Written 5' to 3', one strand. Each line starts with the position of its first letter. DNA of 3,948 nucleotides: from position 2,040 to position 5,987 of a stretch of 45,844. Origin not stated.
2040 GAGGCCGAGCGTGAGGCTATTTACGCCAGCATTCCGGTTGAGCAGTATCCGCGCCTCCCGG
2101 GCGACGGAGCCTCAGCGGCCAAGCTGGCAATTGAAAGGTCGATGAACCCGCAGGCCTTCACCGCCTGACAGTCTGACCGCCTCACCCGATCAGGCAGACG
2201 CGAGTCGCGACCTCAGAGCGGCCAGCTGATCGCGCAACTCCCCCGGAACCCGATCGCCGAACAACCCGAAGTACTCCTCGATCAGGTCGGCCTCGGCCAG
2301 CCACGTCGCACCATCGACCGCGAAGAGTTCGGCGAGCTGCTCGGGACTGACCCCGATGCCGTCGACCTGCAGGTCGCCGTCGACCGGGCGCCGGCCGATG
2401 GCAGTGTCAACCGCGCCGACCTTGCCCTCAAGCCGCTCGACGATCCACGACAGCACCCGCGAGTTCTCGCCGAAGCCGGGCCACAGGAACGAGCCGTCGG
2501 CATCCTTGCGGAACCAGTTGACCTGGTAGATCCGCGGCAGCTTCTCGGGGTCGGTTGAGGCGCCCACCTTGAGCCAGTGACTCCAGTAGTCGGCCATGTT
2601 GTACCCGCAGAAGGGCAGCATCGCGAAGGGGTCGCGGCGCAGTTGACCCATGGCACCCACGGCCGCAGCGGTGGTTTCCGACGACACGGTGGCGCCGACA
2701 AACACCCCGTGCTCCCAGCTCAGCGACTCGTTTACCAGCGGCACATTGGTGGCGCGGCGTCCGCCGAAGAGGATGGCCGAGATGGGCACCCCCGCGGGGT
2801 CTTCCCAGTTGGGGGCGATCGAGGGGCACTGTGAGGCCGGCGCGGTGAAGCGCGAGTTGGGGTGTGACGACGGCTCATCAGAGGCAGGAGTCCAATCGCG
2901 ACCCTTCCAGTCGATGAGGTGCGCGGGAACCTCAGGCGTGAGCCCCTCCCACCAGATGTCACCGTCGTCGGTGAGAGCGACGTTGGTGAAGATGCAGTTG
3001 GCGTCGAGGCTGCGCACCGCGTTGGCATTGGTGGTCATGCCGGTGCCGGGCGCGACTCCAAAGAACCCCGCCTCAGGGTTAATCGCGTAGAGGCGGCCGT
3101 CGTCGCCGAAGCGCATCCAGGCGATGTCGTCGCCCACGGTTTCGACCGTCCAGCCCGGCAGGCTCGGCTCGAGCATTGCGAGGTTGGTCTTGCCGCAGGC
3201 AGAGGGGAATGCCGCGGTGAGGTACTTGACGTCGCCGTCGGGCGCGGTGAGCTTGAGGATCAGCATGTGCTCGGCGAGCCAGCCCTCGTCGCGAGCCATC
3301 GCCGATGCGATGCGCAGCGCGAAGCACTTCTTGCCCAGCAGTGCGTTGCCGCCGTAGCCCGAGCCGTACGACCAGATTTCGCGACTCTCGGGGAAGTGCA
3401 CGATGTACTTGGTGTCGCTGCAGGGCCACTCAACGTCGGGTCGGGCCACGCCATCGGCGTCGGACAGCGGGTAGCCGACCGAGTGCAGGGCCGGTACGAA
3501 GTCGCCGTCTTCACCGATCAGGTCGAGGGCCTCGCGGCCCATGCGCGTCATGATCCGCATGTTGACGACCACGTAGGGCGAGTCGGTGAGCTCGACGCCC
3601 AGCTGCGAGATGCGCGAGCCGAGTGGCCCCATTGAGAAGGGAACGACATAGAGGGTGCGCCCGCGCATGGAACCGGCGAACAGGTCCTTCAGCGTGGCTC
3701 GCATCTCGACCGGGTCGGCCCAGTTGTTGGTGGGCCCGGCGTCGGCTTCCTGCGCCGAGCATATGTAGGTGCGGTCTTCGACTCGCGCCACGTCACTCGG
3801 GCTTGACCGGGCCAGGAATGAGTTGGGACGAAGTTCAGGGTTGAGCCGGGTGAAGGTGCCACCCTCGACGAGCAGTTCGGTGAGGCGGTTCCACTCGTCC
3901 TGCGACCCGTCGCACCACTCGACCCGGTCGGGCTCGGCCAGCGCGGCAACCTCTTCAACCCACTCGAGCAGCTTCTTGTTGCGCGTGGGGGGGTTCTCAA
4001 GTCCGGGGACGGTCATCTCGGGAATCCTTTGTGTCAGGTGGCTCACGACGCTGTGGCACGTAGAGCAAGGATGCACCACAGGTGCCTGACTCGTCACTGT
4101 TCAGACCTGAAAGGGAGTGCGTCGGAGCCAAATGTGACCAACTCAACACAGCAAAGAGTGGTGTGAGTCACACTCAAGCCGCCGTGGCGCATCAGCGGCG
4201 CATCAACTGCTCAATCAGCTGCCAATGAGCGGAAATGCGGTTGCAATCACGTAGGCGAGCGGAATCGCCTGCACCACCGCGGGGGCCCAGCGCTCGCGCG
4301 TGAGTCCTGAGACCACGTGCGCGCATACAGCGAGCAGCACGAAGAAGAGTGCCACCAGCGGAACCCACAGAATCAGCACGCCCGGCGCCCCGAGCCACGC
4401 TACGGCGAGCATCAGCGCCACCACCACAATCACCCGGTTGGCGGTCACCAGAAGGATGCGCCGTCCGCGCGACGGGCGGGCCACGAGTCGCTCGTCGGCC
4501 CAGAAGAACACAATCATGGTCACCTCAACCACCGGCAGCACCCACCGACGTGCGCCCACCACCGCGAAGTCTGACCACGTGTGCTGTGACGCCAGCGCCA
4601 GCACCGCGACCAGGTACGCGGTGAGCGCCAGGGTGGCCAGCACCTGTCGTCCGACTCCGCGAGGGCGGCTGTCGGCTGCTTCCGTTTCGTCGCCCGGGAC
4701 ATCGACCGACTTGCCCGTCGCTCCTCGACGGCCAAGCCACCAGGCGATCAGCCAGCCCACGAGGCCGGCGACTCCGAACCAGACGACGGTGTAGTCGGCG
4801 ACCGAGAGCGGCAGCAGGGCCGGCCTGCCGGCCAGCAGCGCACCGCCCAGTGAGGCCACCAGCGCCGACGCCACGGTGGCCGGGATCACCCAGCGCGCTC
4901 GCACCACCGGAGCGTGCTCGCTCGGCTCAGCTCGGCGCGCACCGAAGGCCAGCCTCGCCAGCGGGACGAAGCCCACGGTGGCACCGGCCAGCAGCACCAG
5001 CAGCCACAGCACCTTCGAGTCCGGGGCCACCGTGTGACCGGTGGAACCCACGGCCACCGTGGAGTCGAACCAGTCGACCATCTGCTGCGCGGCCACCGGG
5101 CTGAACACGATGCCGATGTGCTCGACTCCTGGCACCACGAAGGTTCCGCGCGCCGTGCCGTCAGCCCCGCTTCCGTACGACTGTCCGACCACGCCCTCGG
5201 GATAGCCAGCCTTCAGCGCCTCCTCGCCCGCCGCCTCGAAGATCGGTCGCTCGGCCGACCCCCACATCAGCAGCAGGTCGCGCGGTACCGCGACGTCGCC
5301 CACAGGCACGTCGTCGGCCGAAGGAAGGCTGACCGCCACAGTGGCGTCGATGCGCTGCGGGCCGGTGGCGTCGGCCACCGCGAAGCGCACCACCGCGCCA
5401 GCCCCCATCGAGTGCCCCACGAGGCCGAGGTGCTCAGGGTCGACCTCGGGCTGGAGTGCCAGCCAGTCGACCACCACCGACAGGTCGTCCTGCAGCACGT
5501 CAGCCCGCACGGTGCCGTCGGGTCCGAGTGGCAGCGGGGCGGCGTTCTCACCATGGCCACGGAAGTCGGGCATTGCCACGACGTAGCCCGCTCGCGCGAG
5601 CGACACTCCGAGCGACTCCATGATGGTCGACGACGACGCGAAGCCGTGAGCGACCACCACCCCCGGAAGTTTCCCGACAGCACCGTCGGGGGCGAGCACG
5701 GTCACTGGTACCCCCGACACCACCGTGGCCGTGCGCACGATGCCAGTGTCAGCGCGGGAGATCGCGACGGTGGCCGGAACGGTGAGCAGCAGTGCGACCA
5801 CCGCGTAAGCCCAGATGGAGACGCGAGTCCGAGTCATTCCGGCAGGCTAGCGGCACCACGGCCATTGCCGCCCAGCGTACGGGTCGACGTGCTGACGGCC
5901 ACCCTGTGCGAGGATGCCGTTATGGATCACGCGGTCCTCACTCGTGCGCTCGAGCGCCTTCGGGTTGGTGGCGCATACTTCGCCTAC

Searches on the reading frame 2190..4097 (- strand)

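Call 79: search_protein_families(library=pfam, proteins=[window:2190-4097:-], max_evalue=0.00001)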
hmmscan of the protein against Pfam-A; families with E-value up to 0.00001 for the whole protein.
window:2190-4097:- (635 aa): 2 families
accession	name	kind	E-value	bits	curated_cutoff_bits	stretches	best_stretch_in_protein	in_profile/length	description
PF00821.23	PEPCK_GTP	-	6.6e-170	565.1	23.8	1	273-631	1-357/357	Phosphoenolpyruvate carboxykinase C-terminal P-loop domain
PF17297.7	PEPCK_N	-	4.3e-99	331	23.8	1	45-269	1-218/218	Phosphoenolpyruvate carboxykinase N-terminal domain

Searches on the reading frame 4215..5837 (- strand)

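Call 79: search_protein_families(library=pfam, proteins=[window:4215-5837:-], max_evalue=0.00001)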
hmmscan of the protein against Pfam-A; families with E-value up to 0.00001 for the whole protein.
window:4215-5837:- (540 aa): 5 families
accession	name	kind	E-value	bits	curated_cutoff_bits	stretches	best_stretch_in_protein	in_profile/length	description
PF12146.15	Hydrolase_4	-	1.2e-13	51.4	27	1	60-169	7-107/239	Serine aminopeptidase, S33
PF00561.26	Abhydrolase_1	-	8.9e-13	48.9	25.8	1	60-173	3-103/245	alpha/beta hydrolase fold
PF01738.24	DLH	-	2.2e-08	34.4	21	1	46-167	4-125/217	Dienelactone hydrolase family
PF03403.19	PAF-AH_p_II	-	7.8e-07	28.4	20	0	53-95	96-138/372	Platelet-activating factor acetylhydrolase, isoform II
PF12740.14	PETase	-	8.9e-07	29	28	1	40-156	36-146/263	PET hydrolase-like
